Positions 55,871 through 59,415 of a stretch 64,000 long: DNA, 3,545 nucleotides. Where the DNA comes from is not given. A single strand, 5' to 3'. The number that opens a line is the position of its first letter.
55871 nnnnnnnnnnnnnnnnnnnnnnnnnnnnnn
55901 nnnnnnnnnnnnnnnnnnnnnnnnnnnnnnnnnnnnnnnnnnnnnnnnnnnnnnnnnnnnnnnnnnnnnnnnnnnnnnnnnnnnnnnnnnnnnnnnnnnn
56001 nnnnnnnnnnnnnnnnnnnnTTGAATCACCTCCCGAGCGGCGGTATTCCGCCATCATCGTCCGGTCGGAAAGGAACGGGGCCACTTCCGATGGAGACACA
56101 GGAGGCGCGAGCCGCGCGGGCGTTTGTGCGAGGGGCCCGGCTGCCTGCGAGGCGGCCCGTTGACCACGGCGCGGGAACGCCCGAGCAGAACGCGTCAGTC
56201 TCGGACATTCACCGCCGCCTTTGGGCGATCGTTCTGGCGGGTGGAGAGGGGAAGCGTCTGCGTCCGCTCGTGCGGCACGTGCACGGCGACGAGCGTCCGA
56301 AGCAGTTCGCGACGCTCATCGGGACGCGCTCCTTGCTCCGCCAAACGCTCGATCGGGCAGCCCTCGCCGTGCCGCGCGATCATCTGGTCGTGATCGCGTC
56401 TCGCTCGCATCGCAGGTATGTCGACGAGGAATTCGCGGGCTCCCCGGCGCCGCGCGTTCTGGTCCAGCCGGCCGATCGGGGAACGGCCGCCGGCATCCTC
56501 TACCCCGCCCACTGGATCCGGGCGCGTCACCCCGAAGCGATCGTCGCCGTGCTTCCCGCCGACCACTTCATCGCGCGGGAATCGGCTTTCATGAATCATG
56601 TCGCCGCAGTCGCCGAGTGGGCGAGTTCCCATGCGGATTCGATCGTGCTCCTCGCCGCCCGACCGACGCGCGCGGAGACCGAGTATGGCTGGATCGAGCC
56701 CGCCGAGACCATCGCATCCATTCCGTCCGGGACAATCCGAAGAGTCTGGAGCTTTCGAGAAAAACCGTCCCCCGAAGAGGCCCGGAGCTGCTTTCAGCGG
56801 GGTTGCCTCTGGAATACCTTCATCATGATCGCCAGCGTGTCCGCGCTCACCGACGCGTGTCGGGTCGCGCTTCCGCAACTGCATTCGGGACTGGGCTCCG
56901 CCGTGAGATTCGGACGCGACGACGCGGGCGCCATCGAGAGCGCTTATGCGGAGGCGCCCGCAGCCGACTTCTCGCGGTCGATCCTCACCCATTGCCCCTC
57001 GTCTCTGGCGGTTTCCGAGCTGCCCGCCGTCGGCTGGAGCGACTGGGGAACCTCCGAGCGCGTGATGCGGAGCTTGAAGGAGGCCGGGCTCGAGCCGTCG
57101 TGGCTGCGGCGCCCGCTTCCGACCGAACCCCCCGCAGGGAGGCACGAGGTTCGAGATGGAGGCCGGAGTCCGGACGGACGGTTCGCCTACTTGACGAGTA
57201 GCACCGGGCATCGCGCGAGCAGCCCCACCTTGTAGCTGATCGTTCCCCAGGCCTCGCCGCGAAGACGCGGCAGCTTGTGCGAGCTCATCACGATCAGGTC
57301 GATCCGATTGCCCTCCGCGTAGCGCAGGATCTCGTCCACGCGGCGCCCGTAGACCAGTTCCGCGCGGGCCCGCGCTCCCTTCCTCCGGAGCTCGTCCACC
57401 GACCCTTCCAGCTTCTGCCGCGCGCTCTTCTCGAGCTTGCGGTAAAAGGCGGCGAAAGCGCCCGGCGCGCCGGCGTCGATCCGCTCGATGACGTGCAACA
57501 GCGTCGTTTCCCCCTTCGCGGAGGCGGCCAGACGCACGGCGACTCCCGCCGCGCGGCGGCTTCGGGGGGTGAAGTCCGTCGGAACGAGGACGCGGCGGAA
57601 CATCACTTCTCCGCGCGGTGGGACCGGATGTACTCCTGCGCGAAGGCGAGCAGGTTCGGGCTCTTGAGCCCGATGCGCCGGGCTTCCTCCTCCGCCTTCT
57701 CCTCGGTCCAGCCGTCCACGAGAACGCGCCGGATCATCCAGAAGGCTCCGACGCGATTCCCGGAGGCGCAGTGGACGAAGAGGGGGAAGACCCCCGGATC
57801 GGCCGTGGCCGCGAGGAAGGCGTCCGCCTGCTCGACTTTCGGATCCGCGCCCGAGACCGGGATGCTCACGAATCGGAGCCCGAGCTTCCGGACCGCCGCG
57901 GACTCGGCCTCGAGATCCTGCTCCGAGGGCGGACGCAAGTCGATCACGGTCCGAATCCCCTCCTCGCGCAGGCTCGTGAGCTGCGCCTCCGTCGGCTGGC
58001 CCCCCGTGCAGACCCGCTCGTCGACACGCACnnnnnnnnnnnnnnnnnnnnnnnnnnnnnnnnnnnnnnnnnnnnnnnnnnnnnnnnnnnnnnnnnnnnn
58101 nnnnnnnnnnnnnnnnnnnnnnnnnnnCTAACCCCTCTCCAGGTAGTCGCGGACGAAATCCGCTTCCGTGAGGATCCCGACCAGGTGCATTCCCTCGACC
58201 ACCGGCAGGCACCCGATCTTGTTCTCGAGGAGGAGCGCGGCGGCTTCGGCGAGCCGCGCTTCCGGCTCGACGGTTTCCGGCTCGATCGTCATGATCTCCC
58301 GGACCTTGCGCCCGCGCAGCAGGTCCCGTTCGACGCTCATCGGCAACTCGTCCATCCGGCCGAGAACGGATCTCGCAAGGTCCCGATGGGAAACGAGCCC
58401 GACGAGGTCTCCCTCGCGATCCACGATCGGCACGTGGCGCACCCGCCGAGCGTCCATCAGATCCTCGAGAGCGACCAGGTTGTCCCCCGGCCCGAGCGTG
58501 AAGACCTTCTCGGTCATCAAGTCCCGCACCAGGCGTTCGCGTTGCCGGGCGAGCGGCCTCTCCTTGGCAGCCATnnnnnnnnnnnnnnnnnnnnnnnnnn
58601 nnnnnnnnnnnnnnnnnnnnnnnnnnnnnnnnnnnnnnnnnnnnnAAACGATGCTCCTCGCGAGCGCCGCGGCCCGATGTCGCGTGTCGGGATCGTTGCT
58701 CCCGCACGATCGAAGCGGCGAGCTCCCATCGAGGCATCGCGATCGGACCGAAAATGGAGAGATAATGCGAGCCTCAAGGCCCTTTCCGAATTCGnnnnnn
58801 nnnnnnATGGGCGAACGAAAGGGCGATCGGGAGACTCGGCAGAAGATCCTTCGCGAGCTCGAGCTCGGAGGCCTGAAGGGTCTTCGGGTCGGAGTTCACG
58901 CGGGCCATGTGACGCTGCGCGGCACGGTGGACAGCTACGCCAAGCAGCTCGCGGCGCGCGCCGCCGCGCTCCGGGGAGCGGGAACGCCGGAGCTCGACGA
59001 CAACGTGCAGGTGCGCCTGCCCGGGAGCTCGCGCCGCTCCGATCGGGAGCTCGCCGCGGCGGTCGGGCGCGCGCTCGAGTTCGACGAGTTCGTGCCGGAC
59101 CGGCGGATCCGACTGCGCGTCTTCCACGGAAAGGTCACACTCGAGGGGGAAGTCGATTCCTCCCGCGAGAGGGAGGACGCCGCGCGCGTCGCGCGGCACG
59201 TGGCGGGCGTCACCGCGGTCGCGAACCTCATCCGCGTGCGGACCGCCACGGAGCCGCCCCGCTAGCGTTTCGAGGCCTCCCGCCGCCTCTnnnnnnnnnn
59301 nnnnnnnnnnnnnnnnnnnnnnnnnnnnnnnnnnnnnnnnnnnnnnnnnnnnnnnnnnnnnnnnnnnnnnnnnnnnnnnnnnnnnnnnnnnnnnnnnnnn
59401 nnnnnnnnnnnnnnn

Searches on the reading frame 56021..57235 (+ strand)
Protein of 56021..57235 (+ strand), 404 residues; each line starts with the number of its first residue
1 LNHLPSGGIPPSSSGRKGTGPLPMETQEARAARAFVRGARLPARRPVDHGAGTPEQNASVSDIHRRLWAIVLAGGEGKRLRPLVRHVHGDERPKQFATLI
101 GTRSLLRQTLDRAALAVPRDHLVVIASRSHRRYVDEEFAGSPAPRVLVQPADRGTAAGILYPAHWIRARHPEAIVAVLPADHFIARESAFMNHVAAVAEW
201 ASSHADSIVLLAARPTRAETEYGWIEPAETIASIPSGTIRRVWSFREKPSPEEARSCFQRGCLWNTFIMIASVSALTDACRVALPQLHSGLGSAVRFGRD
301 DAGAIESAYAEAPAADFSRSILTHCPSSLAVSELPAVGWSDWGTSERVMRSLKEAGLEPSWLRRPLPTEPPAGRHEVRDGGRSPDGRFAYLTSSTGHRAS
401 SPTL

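Call 14: search_protein_families(library=pfam, proteins=[window:56021-57235:+], max_evalue=0.01)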
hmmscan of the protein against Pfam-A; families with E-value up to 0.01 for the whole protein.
window:56021-57235:+ (404 aa): 2 families
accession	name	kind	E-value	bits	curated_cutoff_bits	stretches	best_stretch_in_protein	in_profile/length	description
PF00483.29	NTP_transferase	-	1e-22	81.4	21.2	1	69-346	2-233/245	Nucleotidyl transferase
PF12804.13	NTP_transf_3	-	9.7e-10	39.3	27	1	69-199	1-113/160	MobA-like NTP transferase domain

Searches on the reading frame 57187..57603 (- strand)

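Call 14: search_protein_families(library=pfam, proteins=[window:57187-57603:-], max_evalue=0.01)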
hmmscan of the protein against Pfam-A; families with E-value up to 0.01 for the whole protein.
window:57187-57603:- (138 aa): 1 family
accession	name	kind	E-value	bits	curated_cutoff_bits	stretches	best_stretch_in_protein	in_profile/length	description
PF00582.32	Usp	-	5.2e-25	89.1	24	1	1-138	1-141/141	Universal stress protein family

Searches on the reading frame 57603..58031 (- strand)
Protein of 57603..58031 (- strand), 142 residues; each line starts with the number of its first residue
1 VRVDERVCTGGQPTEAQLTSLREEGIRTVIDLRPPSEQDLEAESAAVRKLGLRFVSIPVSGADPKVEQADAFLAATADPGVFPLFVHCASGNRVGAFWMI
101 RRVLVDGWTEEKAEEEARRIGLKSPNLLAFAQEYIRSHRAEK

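Call 15: search_protein_families(library=pfam, proteins=[window:57603-58031:-], max_evalue=0.01)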
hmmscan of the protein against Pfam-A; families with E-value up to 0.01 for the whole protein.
window:57603-58031:- (142 aa): 5 families
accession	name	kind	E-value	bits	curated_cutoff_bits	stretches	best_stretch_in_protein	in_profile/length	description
PF22741.1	PTP-NADK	-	2e-15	57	27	1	5-97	28-124/163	DSP-PTPase phosphatase fused to NAD+ Kinase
PF04273.18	BLH_phosphatase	-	3.7e-07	30.9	26.1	1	15-102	17-107/110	Beta-lactamase hydrolase-like protein, phosphatase-like domain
PF13350.11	Y_phosphatase3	-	9.3e-06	26.2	22.2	1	13-60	37-80/240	Tyrosine phosphatase family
PF22785.1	Tc-R-P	-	1.2e-05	26.2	27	1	11-96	9-95/106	Polymorphic toxin system, DSP-PTPase phosphatase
PF22784.1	PTP-SAK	-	6.8e-05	23.4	27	1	12-92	18-98/153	Swiss Army Knife protein, DSP-PTPase phosphatase domain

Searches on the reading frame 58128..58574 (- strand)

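Call 15: search_protein_families(library=pfam, proteins=[window:58128-58574:-], max_evalue=0.01)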
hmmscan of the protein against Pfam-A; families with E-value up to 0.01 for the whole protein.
window:58128-58574:- (148 aa): 1 family
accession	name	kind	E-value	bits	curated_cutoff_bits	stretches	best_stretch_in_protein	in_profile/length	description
PF00571.33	CBS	-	2.9e-28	98.4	24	2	91-143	1-54/57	CBS domain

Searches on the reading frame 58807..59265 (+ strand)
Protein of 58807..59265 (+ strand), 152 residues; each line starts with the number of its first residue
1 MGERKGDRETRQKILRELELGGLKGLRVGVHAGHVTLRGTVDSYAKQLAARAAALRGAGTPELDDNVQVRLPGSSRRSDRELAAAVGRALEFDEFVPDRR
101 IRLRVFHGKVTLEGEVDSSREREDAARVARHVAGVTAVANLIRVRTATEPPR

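Call 15: search_protein_families(library=pfam, proteins=[window:58807-59265:+], max_evalue=0.01)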
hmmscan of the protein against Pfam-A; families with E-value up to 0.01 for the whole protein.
window:58807-59265:+ (152 aa): 2 families
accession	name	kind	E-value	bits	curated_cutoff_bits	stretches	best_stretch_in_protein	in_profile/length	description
PF04972.22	BON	-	2.2e-24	85.9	27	2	78-145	1-68/69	BON domain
PF21937.1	Yop-YscD_ppl_2nd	-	0.0068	16.5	27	0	108-143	29-65/67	YscD/CdsD-like Bon-like domain 2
